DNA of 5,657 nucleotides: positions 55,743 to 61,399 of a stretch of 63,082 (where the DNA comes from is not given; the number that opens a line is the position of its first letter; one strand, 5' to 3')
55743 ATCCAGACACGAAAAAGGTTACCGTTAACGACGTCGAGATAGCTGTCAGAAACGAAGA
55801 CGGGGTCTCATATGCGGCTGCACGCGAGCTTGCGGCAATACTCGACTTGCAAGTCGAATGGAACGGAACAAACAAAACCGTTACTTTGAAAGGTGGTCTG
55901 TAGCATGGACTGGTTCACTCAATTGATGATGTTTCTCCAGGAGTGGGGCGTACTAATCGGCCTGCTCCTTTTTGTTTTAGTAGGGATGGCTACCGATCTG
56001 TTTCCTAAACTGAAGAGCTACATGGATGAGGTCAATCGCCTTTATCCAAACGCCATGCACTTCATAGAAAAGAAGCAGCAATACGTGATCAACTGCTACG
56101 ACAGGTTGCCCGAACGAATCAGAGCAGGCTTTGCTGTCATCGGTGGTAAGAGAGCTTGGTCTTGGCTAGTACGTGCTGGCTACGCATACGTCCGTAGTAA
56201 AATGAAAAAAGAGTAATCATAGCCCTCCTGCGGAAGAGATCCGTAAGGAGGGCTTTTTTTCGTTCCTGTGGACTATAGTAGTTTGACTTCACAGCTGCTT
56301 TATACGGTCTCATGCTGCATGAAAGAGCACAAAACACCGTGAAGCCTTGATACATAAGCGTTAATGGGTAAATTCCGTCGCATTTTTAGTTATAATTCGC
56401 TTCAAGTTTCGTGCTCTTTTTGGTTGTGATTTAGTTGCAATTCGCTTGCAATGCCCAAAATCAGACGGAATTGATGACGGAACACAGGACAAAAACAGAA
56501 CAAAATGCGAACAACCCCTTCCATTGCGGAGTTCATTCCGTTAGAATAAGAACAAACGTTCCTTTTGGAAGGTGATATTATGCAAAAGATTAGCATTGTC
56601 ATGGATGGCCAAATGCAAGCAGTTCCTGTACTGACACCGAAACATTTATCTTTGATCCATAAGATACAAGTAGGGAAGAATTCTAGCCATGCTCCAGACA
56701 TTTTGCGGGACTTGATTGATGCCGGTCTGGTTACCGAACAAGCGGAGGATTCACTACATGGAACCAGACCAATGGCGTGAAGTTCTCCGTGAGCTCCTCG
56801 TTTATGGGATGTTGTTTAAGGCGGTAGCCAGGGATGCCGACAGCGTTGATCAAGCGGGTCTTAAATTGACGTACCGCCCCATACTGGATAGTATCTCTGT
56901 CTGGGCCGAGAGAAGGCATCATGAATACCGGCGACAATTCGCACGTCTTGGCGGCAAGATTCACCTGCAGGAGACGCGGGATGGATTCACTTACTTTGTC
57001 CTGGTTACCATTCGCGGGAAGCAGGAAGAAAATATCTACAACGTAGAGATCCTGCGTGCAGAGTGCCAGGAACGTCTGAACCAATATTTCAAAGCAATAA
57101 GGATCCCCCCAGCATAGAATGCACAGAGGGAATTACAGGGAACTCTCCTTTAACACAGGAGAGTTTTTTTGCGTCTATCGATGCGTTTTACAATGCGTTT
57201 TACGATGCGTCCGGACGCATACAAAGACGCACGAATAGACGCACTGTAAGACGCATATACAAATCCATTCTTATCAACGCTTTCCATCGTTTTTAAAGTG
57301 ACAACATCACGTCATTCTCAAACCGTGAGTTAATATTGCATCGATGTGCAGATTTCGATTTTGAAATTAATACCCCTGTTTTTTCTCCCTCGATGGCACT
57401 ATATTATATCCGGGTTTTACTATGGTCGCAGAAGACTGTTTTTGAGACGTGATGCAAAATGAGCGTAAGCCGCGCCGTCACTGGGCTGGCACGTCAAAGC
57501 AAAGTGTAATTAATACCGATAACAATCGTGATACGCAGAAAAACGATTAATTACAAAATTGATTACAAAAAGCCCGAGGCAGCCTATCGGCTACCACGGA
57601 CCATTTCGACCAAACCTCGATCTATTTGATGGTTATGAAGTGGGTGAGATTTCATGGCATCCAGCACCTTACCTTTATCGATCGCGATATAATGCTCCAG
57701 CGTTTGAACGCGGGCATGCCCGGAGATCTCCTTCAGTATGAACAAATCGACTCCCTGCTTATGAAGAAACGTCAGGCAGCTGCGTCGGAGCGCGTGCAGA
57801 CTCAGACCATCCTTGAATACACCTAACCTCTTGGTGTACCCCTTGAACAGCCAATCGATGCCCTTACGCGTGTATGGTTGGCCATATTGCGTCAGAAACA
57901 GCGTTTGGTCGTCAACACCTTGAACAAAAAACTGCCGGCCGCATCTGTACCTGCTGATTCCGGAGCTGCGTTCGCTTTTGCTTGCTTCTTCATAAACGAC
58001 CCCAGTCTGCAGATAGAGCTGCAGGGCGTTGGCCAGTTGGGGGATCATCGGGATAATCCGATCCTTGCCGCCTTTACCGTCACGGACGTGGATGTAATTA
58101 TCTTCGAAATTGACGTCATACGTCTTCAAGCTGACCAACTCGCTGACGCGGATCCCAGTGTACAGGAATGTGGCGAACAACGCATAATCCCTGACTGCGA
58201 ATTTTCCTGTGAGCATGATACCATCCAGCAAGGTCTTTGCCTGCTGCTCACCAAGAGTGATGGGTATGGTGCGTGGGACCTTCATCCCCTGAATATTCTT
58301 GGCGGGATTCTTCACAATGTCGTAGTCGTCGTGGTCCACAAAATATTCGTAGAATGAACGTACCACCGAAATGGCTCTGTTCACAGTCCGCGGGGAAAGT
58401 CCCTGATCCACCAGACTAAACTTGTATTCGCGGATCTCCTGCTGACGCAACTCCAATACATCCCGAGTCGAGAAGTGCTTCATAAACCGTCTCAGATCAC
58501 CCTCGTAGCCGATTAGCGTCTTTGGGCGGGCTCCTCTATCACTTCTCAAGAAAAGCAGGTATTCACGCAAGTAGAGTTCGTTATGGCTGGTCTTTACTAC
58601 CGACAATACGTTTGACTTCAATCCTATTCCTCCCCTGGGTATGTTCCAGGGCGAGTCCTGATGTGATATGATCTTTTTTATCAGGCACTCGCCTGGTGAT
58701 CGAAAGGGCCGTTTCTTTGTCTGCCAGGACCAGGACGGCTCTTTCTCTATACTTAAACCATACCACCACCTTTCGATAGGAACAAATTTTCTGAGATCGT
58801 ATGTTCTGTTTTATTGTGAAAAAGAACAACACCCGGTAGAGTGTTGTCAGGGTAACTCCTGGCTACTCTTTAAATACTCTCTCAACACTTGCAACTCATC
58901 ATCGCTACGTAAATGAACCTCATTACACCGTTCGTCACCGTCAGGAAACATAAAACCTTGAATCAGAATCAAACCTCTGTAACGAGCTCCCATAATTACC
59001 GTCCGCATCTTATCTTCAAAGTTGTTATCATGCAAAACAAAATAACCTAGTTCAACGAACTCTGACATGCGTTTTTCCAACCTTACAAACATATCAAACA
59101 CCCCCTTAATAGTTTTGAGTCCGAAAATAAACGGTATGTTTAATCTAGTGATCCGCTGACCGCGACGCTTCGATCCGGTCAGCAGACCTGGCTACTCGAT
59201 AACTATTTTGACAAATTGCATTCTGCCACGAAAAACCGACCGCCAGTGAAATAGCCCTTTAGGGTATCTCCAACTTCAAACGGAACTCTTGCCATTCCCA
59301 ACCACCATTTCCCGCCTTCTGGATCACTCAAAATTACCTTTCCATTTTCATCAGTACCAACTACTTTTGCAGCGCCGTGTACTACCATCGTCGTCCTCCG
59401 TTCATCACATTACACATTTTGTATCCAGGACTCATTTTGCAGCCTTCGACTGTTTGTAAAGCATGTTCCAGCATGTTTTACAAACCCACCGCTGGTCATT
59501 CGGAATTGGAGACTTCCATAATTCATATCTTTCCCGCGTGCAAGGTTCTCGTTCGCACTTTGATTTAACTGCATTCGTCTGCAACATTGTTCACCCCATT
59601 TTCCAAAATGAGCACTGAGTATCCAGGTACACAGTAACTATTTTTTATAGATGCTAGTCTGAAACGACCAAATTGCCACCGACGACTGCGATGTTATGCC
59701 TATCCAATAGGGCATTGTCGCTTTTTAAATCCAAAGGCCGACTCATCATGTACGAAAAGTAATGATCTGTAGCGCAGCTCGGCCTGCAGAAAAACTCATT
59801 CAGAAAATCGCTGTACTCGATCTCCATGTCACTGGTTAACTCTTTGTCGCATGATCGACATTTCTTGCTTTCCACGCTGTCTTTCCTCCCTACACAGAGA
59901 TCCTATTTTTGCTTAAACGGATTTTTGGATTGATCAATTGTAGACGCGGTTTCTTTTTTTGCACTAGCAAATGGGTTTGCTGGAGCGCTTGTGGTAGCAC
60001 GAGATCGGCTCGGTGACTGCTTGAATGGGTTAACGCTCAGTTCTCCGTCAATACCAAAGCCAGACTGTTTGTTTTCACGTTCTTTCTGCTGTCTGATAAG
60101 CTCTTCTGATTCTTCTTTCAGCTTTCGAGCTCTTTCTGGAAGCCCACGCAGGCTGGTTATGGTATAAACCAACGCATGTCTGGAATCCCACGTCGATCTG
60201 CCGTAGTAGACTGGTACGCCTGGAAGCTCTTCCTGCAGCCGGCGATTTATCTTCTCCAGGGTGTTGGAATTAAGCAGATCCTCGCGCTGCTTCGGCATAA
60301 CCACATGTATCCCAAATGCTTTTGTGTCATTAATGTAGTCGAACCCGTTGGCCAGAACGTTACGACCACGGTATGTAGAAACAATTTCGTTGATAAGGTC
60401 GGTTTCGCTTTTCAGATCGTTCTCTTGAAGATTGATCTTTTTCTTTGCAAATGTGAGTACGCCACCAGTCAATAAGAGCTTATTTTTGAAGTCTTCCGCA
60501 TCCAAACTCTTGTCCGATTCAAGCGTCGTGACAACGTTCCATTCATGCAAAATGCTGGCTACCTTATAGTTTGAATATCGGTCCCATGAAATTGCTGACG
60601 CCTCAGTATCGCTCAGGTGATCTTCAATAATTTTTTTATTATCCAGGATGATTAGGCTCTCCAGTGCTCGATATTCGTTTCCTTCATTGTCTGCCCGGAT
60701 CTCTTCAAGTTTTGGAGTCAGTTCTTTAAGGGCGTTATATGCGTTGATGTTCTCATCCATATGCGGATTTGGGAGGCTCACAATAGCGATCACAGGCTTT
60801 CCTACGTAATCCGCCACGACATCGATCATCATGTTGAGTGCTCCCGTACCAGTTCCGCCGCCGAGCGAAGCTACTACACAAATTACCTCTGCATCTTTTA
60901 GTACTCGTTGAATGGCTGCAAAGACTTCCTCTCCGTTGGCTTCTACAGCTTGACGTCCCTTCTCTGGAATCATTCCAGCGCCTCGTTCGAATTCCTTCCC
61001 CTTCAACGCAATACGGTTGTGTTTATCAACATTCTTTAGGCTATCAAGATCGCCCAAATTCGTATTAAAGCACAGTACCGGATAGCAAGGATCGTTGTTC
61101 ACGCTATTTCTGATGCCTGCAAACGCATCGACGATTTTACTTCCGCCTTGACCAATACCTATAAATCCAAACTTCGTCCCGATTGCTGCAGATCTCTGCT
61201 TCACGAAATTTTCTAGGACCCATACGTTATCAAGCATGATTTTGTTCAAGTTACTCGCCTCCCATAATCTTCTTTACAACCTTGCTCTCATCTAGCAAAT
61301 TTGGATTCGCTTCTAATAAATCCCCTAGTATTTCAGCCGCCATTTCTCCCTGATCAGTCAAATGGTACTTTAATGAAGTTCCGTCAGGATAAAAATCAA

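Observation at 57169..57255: Eight hexamer sites at exact 12-bp phasing, 4+4 mirrored around a perfect 16-bp palindrome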

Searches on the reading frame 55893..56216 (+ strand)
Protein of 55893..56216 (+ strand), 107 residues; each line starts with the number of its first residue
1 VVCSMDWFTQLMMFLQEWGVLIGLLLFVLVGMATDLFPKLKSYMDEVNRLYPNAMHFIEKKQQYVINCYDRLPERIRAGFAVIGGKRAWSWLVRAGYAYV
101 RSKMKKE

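Call 8: search_protein_families(library=pfam, proteins=[window:55893-56216:+], max_evalue=0.01)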
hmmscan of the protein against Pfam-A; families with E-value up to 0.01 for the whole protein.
window:55893-56216:+ (107 aa): 0 families

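Call 9: search_protein_families(library=phrogs, proteins=[window:55893-56216:+], max_evalue=0.01)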
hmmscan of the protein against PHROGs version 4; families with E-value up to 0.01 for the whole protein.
window:55893-56216:+ (107 aa): 1 family
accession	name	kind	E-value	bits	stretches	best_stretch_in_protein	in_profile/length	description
phrog_36811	-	unknown function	3e-18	66.9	1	32-105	1-74/83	-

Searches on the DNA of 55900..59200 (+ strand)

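Call 6: search_dna_similar(query=window:55900-59200:+, collection=phages, mode=distant, max_rows=30)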
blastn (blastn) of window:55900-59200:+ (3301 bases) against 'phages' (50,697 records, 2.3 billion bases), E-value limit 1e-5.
Records with a match: 2; places in all: 2; records where one place covers at least 80% of the query: 0.
Best place of each record, by identity: 80-90% 2.
By first word of the organism name: Aeribacillus 2.
By host as written in the record: Aeribacillus pallidus 2.
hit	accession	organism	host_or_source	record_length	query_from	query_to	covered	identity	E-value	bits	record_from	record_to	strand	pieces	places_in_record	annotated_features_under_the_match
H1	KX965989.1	Aeribacillus phage AP45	Aeribacillus pallidus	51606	636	683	1%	87.5%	4e-6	61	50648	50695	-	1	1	hypothetical protein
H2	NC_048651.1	Aeribacillus phage AP45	Aeribacillus pallidus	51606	636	683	1%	87.5%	4e-6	61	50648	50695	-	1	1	hypothetical protein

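Call 7: search_dna_similar(query=window:55900-59200:+, collection=plasmids, mode=distant, max_rows=30)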
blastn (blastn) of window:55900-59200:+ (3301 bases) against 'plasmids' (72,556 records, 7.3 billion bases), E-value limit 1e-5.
No match.

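Call 86: search_rna_families(source=window, start=56900, end=57700, threshold=evalue, max_evalue=1)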
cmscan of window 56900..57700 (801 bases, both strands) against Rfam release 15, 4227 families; matches with E-value up to 1: 2.
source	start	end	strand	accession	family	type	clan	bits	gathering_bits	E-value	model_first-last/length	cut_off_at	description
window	57180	57256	-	RF03410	mir-1891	Gene; miRNA;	-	27.2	70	0.0029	1-87/87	no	mir-1891 microRNA precursor family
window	57170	57243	+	RF04052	mir-466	Gene; miRNA;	-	21.2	85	0.25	1-80/80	no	mir-466 microRNA precursor family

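Call 97: search_rna_families(sources=[L251, L238, L122, L236], threshold=evalue, max_evalue=0.1)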
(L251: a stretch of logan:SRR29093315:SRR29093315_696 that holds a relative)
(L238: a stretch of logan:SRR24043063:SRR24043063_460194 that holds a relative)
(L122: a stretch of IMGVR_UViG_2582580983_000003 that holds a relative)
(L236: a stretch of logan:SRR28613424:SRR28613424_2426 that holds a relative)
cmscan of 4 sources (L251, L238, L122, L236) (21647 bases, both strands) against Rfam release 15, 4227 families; matches with E-value up to 0.1: 2.
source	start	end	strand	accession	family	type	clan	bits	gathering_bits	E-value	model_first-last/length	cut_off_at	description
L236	1473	1543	+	RF03410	mir-1891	Gene; miRNA;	-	28.2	70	0.041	1-87/87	no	mir-1891 microRNA precursor family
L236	1460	1554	+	RF03654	MIR4239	Gene; miRNA;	-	27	100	0.093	1-120/120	no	MIR4239 microRNA precursor family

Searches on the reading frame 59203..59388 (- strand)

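Call 8: search_protein_families(library=pfam, proteins=[window:59203-59388:-], max_evalue=0.01)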
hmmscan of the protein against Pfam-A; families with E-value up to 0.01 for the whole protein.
window:59203-59388:- (61 aa): 1 family
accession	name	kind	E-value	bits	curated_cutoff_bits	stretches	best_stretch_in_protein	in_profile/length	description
PF19135.5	DUF5818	-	0.0082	16.1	27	1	14-41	7-35/57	Protein of unknown function (DUF5818)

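Call 9: search_protein_families(library=phrogs, proteins=[window:59203-59388:-], max_evalue=0.01)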
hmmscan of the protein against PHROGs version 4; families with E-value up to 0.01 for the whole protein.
window:59203-59388:- (61 aa): 0 families

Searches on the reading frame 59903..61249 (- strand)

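Call 8: search_protein_families(library=pfam, proteins=[window:59903-61249:-], max_evalue=0.01)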
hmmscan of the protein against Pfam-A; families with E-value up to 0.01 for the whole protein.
window:59903-61249:- (448 aa): 3 families
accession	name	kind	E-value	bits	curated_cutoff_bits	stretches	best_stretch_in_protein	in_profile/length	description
PF22453.1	TubZ-like_C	-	1.6e-55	187.5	26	1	236-378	1-144/144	Tubulin/FtsZ-like protein TubZ-like, C-terminal domain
PF00091.31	Tubulin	-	1.9e-19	71.1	33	1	29-178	4-168/190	Tubulin/FtsZ family, GTPase domain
PF13809.12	Tubulin_2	-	4e-08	33.4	27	1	88-183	113-234/356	Tubulin like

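Call 9: search_protein_families(library=phrogs, proteins=[window:59903-61249:-], max_evalue=0.01)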
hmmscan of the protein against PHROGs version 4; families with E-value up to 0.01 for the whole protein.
window:59903-61249:- (448 aa): 1 family
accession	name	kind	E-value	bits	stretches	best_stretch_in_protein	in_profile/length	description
phrog_17961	-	unknown function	7.2e-09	36.5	1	26-209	4-169/358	-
